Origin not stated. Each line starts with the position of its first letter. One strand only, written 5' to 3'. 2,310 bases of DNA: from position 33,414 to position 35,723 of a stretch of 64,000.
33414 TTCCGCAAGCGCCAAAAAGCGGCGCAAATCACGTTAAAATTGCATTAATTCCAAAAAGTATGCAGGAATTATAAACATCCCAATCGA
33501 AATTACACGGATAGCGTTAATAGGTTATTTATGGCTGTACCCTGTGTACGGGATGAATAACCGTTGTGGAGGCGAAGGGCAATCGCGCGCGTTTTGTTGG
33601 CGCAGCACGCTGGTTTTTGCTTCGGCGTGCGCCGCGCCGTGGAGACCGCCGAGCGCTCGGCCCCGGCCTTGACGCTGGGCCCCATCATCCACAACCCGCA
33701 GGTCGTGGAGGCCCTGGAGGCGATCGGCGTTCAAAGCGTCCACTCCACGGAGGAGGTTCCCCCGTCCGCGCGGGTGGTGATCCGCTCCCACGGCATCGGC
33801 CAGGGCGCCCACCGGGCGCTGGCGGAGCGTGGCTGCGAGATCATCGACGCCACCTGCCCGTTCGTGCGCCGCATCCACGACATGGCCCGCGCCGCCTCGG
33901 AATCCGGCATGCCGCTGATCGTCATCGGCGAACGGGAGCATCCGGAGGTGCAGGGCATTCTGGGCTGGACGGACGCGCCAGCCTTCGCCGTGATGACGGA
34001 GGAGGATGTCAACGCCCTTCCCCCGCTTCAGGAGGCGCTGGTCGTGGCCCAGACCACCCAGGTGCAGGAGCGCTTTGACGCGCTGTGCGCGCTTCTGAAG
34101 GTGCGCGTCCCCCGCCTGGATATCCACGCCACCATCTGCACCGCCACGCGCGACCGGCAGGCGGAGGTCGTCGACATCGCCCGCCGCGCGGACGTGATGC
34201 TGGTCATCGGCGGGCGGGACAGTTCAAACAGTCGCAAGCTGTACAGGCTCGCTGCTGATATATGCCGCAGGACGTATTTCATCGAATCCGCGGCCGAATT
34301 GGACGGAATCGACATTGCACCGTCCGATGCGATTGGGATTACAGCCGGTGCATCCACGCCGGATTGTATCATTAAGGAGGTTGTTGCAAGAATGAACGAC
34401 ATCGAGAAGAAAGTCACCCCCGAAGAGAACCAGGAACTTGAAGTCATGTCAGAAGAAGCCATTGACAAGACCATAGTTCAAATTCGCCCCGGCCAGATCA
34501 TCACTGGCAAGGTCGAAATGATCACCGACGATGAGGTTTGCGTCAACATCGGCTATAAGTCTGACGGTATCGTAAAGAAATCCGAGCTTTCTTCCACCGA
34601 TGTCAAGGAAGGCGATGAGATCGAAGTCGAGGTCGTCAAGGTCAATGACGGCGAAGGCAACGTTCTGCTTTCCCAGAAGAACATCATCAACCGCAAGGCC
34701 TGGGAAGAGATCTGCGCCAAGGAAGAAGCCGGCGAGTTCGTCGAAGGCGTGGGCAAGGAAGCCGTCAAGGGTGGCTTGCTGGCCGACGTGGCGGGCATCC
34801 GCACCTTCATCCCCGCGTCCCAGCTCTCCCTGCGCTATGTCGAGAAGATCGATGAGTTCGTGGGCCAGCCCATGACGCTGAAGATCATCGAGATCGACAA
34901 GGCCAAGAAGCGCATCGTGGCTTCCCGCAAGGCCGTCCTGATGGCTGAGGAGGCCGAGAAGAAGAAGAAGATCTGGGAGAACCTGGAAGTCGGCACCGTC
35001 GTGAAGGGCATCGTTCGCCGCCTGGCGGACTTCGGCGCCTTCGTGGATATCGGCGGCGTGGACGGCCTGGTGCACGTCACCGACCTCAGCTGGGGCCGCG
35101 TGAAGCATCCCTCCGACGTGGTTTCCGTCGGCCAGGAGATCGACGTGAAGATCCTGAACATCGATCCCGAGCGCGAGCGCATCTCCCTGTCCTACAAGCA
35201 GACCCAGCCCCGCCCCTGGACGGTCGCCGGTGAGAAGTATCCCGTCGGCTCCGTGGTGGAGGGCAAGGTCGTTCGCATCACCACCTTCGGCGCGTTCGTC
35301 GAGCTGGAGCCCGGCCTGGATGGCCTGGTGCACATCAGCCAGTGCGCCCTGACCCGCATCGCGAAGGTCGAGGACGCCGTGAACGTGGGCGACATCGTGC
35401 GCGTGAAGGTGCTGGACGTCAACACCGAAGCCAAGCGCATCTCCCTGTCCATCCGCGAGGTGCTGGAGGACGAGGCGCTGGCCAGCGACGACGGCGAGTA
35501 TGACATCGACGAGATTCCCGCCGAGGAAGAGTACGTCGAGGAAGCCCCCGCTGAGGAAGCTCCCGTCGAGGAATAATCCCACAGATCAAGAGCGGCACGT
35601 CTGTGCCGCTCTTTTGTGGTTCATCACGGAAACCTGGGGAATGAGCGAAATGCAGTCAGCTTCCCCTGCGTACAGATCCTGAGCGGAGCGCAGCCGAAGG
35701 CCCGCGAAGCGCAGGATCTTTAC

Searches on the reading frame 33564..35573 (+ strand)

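Call 89: search_protein_families(library=pfam, proteins=[window:33564-35573:+], max_evalue=0.0001)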
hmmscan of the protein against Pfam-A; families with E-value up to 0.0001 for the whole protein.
window:33564-35573:+ (670 aa): 6 families
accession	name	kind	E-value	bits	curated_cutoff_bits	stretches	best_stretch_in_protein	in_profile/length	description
PF02401.23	LYTB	-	3.1e-86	289.4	24.5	1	10-277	1-266/267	LytB protein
PF00575.29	S1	-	9.1e-63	209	22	4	474-545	2-74/74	S1 RNA binding domain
PF23459.1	S1_RRP5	-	2.8e-17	63.5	27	1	562-629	4-71/72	RRP5 S1 domain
PF13509.12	S1_2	-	2.9e-07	31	21.8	0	310-355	2-46/61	S1 domain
PF21710.3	Spt6_S1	-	8.1e-06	26.5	27.5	0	561-632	16-88/91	Spt6, S1/OB domain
PF25522.1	OB_cyt-4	-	2.8e-05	24.9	27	0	340-361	41-65/77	Mitochondrial protein cyt-4, OB-fold domain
